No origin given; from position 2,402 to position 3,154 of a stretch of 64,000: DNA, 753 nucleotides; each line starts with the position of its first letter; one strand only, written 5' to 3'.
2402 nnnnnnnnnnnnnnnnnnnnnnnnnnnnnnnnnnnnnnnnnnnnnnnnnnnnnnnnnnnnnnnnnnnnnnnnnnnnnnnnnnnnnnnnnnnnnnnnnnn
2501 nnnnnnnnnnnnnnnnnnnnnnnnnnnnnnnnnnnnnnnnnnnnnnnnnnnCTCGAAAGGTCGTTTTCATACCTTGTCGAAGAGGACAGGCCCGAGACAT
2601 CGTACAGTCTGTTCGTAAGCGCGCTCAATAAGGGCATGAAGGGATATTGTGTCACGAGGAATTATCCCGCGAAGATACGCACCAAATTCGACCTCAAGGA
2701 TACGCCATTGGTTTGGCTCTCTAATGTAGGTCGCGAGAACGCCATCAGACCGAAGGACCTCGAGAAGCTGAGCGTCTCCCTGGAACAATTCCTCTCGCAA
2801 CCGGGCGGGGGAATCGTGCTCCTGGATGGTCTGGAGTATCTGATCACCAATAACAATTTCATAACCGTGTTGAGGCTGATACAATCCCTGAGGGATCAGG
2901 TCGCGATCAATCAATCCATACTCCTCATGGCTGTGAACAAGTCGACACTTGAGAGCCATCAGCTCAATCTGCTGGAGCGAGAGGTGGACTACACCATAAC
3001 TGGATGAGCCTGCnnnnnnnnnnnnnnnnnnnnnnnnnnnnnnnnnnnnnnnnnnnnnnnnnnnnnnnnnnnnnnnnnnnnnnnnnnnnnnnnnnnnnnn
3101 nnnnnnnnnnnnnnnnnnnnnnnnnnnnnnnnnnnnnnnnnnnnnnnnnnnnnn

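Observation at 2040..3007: Isoleucyl-tRNA synthetase carries an in-frame C-terminal HhH-repeat + DUF835-like extension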

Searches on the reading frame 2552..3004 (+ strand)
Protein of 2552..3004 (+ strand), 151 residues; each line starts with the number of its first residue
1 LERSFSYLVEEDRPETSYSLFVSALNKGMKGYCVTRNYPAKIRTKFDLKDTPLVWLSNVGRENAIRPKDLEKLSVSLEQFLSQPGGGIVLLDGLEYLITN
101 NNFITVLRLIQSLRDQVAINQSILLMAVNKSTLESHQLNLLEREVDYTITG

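Call 61: search_protein_representatives(protein=window:2552-3004:+)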
Query: 151 residues. Proteins with E-value up to 0.001 (for the whole library): 2859; up to 1e-10: 1644; up to 1e-30: 99. The best 150 are listed.
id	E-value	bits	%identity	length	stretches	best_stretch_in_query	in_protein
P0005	9.9e-84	294.4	90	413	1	1-151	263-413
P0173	1.7e-80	283.9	89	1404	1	1-151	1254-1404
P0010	2.3e-75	267.2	90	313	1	1-140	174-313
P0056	2.9e-62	224.8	69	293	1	1-148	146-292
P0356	2.3e-60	218.7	67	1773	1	1-149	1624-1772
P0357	4.4e-60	217.7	70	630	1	1-148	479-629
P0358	1.1e-58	213.3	69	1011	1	1-149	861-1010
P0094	5.5e-57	207.7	64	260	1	2-149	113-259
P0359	5.9e-57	207.6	68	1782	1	2-149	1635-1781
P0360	1.1e-56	206.7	65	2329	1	2-149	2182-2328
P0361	5.4e-56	204.5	68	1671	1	2-149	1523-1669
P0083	7.7e-56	204.0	64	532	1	1-149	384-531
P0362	1.1e-54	200.3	78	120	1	29-149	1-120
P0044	6.7e-54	197.7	66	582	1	2-149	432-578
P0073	1.6e-53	196.5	59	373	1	1-149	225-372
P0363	1.8e-51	189.8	60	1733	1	4-149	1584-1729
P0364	1.9e-51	189.8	64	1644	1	3-149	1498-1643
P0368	1.2e-46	174.2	54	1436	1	2-148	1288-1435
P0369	2.6e-46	173.1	53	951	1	1-149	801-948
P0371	1.3e-45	170.9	56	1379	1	5-147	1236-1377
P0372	1.6e-45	170.6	54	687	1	2-149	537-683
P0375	2.6e-44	166.7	55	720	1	4-148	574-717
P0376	1.0e-43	164.7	53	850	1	3-148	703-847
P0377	1.3e-43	164.4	49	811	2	4-151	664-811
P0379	3.6e-43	163.0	53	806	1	1-148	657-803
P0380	1.8e-42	160.7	56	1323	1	7-148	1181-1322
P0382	3.6e-42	159.7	57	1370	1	3-148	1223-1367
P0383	6.7e-42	158.8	52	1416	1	2-151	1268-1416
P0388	5.9e-41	155.8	52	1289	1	2-149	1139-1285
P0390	1.1e-40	154.8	51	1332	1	2-149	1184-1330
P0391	1.5e-39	151.2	48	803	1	2-147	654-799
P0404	1.1e-36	142.0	46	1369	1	3-150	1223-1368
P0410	2.1e-35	137.8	46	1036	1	3-149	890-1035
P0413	6.8e-35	136.1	46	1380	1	2-149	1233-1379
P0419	5.7e-34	133.2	47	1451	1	3-149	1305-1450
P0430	2.3e-32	127.9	31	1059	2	6-145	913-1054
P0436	2.5e-31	124.6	43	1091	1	7-149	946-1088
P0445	1.8e-30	121.8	42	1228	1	3-148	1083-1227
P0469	1.7e-28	115.4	38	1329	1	1-145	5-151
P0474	2.4e-28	115.0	39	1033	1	5-144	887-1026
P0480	4.8e-28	114.0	40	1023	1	4-143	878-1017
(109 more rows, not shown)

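Call 62: search_protein_families(library=pfam, proteins=[P0356, P0359, P0360, P0361, P0358, P0369], max_evalue=0.0001)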
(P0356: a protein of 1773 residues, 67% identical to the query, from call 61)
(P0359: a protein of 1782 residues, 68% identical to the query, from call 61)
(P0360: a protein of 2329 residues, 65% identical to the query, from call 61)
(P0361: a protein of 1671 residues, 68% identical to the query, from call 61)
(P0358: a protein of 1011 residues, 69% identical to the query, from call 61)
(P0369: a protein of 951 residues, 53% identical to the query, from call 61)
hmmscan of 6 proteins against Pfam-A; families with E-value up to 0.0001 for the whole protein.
P0356 (1773 aa): 9 families
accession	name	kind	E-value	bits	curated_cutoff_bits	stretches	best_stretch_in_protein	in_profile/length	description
PF00133.28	tRNA-synt_1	-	3.5e-95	319.6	22.7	1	19-632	2-403/414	tRNA synthetases class I (I, L, M and V)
PF05763.18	DUF835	-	2.6e-35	121.6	33.1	1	1637-1767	5-135/136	Protein of unknown function (DUF835)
PF08264.19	Anticodon_1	-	2.1e-28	99.5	25.1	1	691-838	1-146/148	Anticodon-binding domain of tRNA ligase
PF19302.4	DUF5915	-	1.1e-19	71.1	27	1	857-1053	2-192/195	Domain of unknown function (DUF5915)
PF14520.12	HHH_5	-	1.6e-17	64.1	27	2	1378-1416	14-52/57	Helix-hairpin-helix domain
PF09334.17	tRNA-synt_1g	-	3.5e-12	46.2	20.1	0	48-194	7-134/391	tRNA synthetases class I (M)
PF00633.29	HHH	-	3.5e-07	30.2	24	0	1391-1417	3-29/30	Helix-hairpin-helix motif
PF12826.13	HHH_2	-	4e-05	24.1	27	0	1387-1424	23-60/64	Helix-hairpin-helix motif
PF18912.6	DZR_2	-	8.8e-05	22.7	27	0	1126-1151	20-46/56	Double zinc ribbon domain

P0359 (1782 aa): 8 families
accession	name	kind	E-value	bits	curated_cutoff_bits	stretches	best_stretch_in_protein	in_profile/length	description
PF00133.28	tRNA-synt_1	-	5.4e-84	282.8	22.7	1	5-579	2-367/414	tRNA synthetases class I (I, L, M and V)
PF05763.18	DUF835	-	9.7e-32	110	33.1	1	1649-1776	7-135/136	Protein of unknown function (DUF835)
PF08264.19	Anticodon_1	-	1.4e-29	103.3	25.1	1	667-812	1-146/148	Anticodon-binding domain of tRNA ligase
PF19302.4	DUF5915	-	7e-22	78.4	27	1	837-1026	8-192/195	Domain of unknown function (DUF5915)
PF14520.12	HHH_5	-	4.2e-14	53.2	27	2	1442-1486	11-55/57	Helix-hairpin-helix domain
PF09334.17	tRNA-synt_1g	-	9.7e-12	44.8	20.1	1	36-182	9-136/391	tRNA synthetases class I (M)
PF14559.12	TPR_19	-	8.4e-06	26.5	25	1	1540-1595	13-68/68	Tetratricopeptide repeat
PF12826.13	HHH_2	-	8.5e-06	26.3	27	0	1453-1488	22-57/64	Helix-hairpin-helix motif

P0360 (2329 aa): 6 families
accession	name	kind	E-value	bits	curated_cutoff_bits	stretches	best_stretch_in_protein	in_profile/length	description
PF00133.28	tRNA-synt_1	-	1.2e-88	298.1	22.7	1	14-624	3-408/414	tRNA synthetases class I (I, L, M and V)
PF05763.18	DUF835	-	9e-35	119.9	33.1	1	2194-2323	5-135/136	Protein of unknown function (DUF835)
PF08264.19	Anticodon_1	-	1.4e-27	96.8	25.1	1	678-823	1-144/148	Anticodon-binding domain of tRNA ligase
PF19302.4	DUF5915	-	4.1e-26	92.2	27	1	844-1041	2-193/195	Domain of unknown function (DUF5915)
PF14520.12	HHH_5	-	1.9e-14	54.3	27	1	1424-1465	14-55/57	Helix-hairpin-helix domain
PF09334.17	tRNA-synt_1g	-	2e-10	40.4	20.1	1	43-187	8-149/391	tRNA synthetases class I (M)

P0361 (1671 aa): 8 families
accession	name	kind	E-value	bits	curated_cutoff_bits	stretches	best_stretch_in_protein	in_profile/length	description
PF00133.28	tRNA-synt_1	-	4.9e-88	296.1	22.7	1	22-634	5-405/414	tRNA synthetases class I (I, L, M and V)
PF08264.19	Anticodon_1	-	9.1e-33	113.7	25.1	1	692-836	1-143/148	Anticodon-binding domain of tRNA ligase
PF05763.18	DUF835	-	1.1e-32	113.1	33.1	1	1545-1664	15-135/136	Protein of unknown function (DUF835)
PF14520.12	HHH_5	-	5.6e-19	68.8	27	2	1275-1317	10-52/57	Helix-hairpin-helix domain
PF19302.4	DUF5915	-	1.4e-14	54.5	27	1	879-1057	21-193/195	Domain of unknown function (DUF5915)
PF09334.17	tRNA-synt_1g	-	1.5e-08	34.3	20.1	0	48-99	7-58/391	tRNA synthetases class I (M)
PF12826.13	HHH_2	-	2.7e-07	31.1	27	0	1279-1323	15-58/64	Helix-hairpin-helix motif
PF00633.29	HHH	-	4.4e-06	26.7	24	1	1290-1317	1-28/30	Helix-hairpin-helix motif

P0358 (1011 aa): 8 families
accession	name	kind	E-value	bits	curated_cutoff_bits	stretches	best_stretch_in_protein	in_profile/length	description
PF00133.28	tRNA-synt_1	-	6.5e-42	144.2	22.7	1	1-167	243-406/414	tRNA synthetases class I (I, L, M and V)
PF05763.18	DUF835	-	4.6e-36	124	33.1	1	872-1005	3-135/136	Protein of unknown function (DUF835)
PF08264.19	Anticodon_1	-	2.5e-34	118.7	25.1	1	223-370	1-146/148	Anticodon-binding domain of tRNA ligase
PF19302.4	DUF5915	-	1.4e-27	97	27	1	391-586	4-192/195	Domain of unknown function (DUF5915)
PF09334.17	tRNA-synt_1g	-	1e-09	38.1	20.1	1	59-179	244-371/391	tRNA synthetases class I (M)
PF14520.12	HHH_5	-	7.2e-06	26.8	27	1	599-648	5-54/57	Helix-hairpin-helix domain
PF01406.26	tRNA-synt_1e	-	3.9e-05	23.6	27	0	110-165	229-283/301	tRNA synthetases class I (C) catalytic domain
PF12773.13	DZR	-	9.3e-05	23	27.3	0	662-682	25-45/45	Double zinc ribbon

P0369 (951 aa): 8 families
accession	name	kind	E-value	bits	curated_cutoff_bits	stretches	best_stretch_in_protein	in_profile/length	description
PF00133.28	tRNA-synt_1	-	1.4e-63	215.5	22.7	1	30-269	184-413/414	tRNA synthetases class I (I, L, M and V)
PF08264.19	Anticodon_1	-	1.6e-35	122.6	25.1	1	317-463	1-145/148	Anticodon-binding domain of tRNA ligase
PF05763.18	DUF835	-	3.7e-33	114.6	33.1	1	812-944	3-136/136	Protein of unknown function (DUF835)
PF19302.4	DUF5915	-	3.2e-20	72.9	27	1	484-679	3-192/195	Domain of unknown function (DUF5915)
PF09334.17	tRNA-synt_1g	-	6.3e-15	55.3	20.1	1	155-278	245-376/391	tRNA synthetases class I (M)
PF14520.12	HHH_5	-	3.3e-07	31.1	27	1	691-743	4-56/57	Helix-hairpin-helix domain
PF01406.26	tRNA-synt_1e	-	1.2e-06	28.5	27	1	205-277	229-299/301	tRNA synthetases class I (C) catalytic domain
PF01921.24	tRNA-synt_1f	-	8.7e-06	25.3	27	1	212-276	266-327/360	tRNA synthetases class I (K)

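Call 64: search_protein_families(library=pfam, proteins=[P0363, P0376, P0377, P0379, P0375, P0357, P0410, P0445, P0372, P0391], max_evalue=0.0001)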
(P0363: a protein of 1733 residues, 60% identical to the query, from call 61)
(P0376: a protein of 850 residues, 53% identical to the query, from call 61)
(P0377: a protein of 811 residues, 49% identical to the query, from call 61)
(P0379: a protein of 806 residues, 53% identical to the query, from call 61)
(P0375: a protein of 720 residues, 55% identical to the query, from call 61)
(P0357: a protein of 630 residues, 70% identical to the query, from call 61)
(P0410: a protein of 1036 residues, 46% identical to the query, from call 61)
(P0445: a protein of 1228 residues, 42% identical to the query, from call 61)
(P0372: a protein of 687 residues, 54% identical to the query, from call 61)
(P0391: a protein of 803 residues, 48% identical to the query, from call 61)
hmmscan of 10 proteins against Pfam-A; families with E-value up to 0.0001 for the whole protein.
P0363 (1733 aa): 6 families
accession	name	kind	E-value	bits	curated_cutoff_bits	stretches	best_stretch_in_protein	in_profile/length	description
PF00133.28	tRNA-synt_1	-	2.2e-122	409.3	22.7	1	151-792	2-412/414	tRNA synthetases class I (I, L, M and V)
PF05763.18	DUF835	-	3.7e-36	124.3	33.1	1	1592-1724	3-135/136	Protein of unknown function (DUF835)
PF08264.19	Anticodon_1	-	1.4e-31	109.8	25.1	1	842-989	1-146/148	Anticodon-binding domain of tRNA ligase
PF09334.17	tRNA-synt_1g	-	9.5e-22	77.7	20.1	2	678-800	244-373/391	tRNA synthetases class I (M)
PF19302.4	DUF5915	-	5.3e-15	55.9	27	1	1010-1206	4-194/195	Domain of unknown function (DUF5915)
PF01921.24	tRNA-synt_1f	-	9e-05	22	27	0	743-804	271-331/360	tRNA synthetases class I (K)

P0376 (850 aa): 1 family
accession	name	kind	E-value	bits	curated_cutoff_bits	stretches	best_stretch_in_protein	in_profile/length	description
PF05763.18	DUF835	-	1.2e-32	112.9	33.1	1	712-843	3-135/136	Protein of unknown function (DUF835)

P0377 (811 aa): 5 families
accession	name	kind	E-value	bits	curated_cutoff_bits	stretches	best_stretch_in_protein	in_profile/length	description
PF08264.19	Anticodon_1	-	1.5e-34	119.4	25.1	1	100-247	1-146/148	Anticodon-binding domain of tRNA ligase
PF05763.18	DUF835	-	5.9e-28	97.8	33.1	1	681-804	12-135/136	Protein of unknown function (DUF835)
PF19302.4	DUF5915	-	3.4e-19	69.6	27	1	267-463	3-192/195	Domain of unknown function (DUF5915)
PF00133.28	tRNA-synt_1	-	9.6e-11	41.5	22.7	1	1-49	364-411/414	tRNA synthetases class I (I, L, M and V)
PF09334.17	tRNA-synt_1g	-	1.3e-08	34.5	20.1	1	2-58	318-373/391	tRNA synthetases class I (M)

P0379 (806 aa): 1 family
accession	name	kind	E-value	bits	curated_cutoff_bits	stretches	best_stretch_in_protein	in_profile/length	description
PF05763.18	DUF835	-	7.9e-33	113.6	33.1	1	667-799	2-135/136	Protein of unknown function (DUF835)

P0375 (720 aa): 1 family
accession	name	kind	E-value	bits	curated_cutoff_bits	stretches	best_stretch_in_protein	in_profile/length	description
PF05763.18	DUF835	-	3.8e-32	111.3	33.1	1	581-713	2-135/136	Protein of unknown function (DUF835)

P0357 (630 aa): 9 families
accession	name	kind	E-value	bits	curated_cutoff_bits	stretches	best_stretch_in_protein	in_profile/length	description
PF05763.18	DUF835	-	1.1e-32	113.1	33.1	1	491-625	4-135/136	Protein of unknown function (DUF835)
PF19302.4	DUF5915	-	1.7e-24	86.9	27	1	71-262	7-193/195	Domain of unknown function (DUF5915)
PF14520.12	HHH_5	-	1.6e-22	80.1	27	2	371-422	3-54/57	Helix-hairpin-helix domain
PF13240.11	Zn_Ribbon_1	-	2.1e-11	43.7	25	1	433-454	1-22/23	zinc-ribbon domain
PF13248.11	Zn_ribbon_3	-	1.5e-10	40.6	27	1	332-356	2-26/26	zinc-ribbon domain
PF12826.13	HHH_2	-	5e-09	36.6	27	1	374-424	7-56/64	Helix-hairpin-helix motif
PF12836.13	HHH_3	-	5.2e-09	36.5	27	1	397-430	8-42/65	Helix-hairpin-helix motif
PF12773.13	DZR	-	3.3e-08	34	27.3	1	335-452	1-45/45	Double zinc ribbon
PF00633.29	HHH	-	1.5e-07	31.3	24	1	393-422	1-30/30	Helix-hairpin-helix motif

P0410 (1036 aa): 1 family
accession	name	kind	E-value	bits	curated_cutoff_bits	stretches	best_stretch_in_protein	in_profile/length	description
PF05763.18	DUF835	-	1.4e-34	119.2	33.1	1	900-1030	4-135/136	Protein of unknown function (DUF835)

P0445 (1228 aa): 5 families
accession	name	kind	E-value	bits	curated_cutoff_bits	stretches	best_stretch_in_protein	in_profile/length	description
PF00133.28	tRNA-synt_1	-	2.8e-118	395.7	22.7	1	19-631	3-406/414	tRNA synthetases class I (I, L, M and V)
PF08264.19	Anticodon_1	-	9.2e-37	126.6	25.1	1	688-835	1-146/148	Anticodon-binding domain of tRNA ligase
PF05763.18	DUF835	-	1.4e-30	106.2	33.1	1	1092-1223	3-135/136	Protein of unknown function (DUF835)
PF09334.17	tRNA-synt_1g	-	2.3e-19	69.9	20.1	2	48-195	8-136/391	tRNA synthetases class I (M)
PF19302.4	DUF5915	-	3.8e-15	56.4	27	1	854-1051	2-194/195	Domain of unknown function (DUF5915)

P0372 (687 aa): 7 families
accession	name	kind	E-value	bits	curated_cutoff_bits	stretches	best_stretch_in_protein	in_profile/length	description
PF08264.19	Anticodon_1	-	2.5e-35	122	25.1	1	12-159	1-146/148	Anticodon-binding domain of tRNA ligase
PF05763.18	DUF835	-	4.4e-33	114.4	33.1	1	547-679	3-136/136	Protein of unknown function (DUF835)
PF19302.4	DUF5915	-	4e-22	79.2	27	1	178-374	2-192/195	Domain of unknown function (DUF5915)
PF12773.13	DZR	-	2.1e-06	28.2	27.3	1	451-497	1-45/45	Double zinc ribbon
PF14520.12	HHH_5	-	4e-06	27.6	27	1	387-435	5-53/57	Helix-hairpin-helix domain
PF13248.11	Zn_ribbon_3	-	5.6e-06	26.1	27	1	462-484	2-24/26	zinc-ribbon domain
PF12826.13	HHH_2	-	8e-05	23.2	27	0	404-444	22-62/64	Helix-hairpin-helix motif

P0391 (803 aa): 1 family
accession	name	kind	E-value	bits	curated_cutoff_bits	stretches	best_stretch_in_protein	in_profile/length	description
PF05763.18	DUF835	-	1.1e-37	129.3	33.1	1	666-797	5-136/136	Protein of unknown function (DUF835)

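Call 68: list_cluster_members(proteins=[P0356, P0359, P0360, P0361, P0363, P0445, P0368, P0371, P0404, P0383])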
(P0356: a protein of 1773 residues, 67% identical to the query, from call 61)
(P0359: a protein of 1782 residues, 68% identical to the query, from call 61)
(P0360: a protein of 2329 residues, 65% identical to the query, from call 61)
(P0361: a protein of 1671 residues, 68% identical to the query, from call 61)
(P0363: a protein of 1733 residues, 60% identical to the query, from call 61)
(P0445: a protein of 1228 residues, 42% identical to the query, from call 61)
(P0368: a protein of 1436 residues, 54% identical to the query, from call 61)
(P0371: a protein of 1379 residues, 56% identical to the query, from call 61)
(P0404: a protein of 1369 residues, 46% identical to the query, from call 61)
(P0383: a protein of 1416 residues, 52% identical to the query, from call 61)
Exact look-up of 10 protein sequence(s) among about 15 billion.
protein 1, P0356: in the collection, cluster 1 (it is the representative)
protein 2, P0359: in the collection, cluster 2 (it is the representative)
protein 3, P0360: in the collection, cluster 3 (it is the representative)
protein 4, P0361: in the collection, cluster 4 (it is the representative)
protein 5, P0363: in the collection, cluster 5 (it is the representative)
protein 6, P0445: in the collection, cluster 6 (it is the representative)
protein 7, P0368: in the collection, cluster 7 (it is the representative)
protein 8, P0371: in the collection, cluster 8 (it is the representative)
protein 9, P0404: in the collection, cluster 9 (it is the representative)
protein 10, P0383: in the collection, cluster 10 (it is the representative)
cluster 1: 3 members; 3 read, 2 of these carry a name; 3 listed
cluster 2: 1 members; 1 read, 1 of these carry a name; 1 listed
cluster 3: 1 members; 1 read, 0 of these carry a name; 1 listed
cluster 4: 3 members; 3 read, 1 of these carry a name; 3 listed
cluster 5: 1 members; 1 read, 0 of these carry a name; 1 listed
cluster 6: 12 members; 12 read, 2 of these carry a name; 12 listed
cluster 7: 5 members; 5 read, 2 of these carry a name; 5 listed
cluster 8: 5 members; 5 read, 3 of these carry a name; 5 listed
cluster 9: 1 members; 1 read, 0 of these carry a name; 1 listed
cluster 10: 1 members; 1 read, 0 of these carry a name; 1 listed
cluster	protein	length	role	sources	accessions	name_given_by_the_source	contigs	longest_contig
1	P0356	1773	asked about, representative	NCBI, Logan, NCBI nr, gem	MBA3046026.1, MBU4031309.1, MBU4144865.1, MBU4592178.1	MAG: isoleucine--tRNA ligase [Candidatus Thermoplasmatota archaeon] | isoleucine--tRNA ligase [Euryarchaeota archaeon]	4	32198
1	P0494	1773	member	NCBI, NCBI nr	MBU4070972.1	MAG: isoleucine--tRNA ligase [Candidatus Thermoplasmatota archaeon] | isoleucine--tRNA ligase [Candidatus Thermoplasmatota archaeon]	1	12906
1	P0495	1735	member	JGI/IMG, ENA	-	-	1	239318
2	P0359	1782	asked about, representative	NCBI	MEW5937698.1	MAG: isoleucine--tRNA ligase [Candidatus Thermoplasmatota archaeon]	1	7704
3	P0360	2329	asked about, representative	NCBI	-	-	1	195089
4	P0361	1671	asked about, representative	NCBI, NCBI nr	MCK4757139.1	MAG: isoleucine--tRNA ligase [Thermoplasmata archaeon] | isoleucine--tRNA ligase [Thermoplasmata archaeon]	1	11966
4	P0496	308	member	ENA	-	-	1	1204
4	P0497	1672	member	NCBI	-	-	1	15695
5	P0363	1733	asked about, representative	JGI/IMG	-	-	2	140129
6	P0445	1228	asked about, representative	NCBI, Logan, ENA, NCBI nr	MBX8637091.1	MAG: isoleucine--tRNA ligase [Thermoplasmata archaeon] | isoleucine--tRNA ligase [Candidatus Sysuiplasma acidicola]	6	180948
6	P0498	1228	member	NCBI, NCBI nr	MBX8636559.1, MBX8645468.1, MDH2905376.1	MAG: isoleucine--tRNA ligase [Thermoplasmata archaeon] | isoleucine--tRNA ligase [Candidatus Sysuiplasma acidicola]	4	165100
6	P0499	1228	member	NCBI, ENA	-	-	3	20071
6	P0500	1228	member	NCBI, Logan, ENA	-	-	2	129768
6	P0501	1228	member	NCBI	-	-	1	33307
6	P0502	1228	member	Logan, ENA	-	-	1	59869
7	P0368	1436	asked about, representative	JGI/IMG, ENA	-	-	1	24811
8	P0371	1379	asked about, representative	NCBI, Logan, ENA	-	-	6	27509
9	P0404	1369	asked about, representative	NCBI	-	-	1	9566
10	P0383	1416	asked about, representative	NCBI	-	-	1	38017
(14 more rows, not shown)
